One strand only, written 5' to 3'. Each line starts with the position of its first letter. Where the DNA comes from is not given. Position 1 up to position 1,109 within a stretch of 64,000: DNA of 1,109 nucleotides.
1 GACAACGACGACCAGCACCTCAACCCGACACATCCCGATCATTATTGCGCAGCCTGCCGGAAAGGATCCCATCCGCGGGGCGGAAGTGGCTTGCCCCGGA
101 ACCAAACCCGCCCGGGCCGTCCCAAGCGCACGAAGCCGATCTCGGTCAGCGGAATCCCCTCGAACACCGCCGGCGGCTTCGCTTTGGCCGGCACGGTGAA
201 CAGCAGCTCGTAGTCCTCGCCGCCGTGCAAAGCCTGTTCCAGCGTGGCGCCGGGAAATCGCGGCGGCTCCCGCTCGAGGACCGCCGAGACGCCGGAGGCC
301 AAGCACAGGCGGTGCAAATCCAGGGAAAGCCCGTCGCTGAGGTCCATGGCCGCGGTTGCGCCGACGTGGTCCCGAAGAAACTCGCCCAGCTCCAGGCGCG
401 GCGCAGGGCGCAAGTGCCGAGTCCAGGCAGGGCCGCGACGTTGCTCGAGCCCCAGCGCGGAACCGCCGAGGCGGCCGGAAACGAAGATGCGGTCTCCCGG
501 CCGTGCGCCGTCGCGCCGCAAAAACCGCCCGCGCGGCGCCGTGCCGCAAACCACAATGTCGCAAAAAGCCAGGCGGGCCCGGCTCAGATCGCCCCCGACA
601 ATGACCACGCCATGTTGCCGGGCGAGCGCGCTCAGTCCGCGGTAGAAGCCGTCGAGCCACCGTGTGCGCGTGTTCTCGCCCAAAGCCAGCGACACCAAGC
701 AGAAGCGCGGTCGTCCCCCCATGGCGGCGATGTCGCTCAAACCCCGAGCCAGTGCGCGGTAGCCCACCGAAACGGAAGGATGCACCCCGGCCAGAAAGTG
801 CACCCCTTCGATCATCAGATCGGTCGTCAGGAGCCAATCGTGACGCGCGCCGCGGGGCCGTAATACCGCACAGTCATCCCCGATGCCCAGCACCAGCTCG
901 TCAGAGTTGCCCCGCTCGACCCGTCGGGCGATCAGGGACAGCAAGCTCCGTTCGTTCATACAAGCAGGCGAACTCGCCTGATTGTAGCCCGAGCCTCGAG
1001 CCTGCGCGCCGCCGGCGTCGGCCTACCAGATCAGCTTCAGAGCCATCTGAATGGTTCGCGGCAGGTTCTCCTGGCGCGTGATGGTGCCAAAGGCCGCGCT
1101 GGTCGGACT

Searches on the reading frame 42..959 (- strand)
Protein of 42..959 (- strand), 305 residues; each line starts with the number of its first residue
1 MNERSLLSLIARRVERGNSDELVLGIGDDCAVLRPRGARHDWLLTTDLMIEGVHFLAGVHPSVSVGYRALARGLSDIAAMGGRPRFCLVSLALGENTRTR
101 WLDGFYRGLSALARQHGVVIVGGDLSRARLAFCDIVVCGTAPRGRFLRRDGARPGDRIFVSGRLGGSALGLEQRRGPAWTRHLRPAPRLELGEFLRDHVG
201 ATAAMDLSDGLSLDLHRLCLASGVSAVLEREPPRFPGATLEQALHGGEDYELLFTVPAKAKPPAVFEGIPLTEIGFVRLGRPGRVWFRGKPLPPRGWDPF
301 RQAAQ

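Call 73: search_protein_families(library=pfam, proteins=[window:42-959:-], max_evalue=0.001)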
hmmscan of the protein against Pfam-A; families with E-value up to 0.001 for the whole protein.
window:42-959:- (305 aa): 2 families
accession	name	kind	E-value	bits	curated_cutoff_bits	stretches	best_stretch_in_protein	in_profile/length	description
PF00586.29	AIRS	-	6.3e-25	88.2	24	1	27-139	1-110/112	AIR synthase related protein, N-terminal domain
PF02769.27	AIRS_C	-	8.1e-05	23.3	23.1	1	153-265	1-127/156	AIR synthase related protein, C-terminal domain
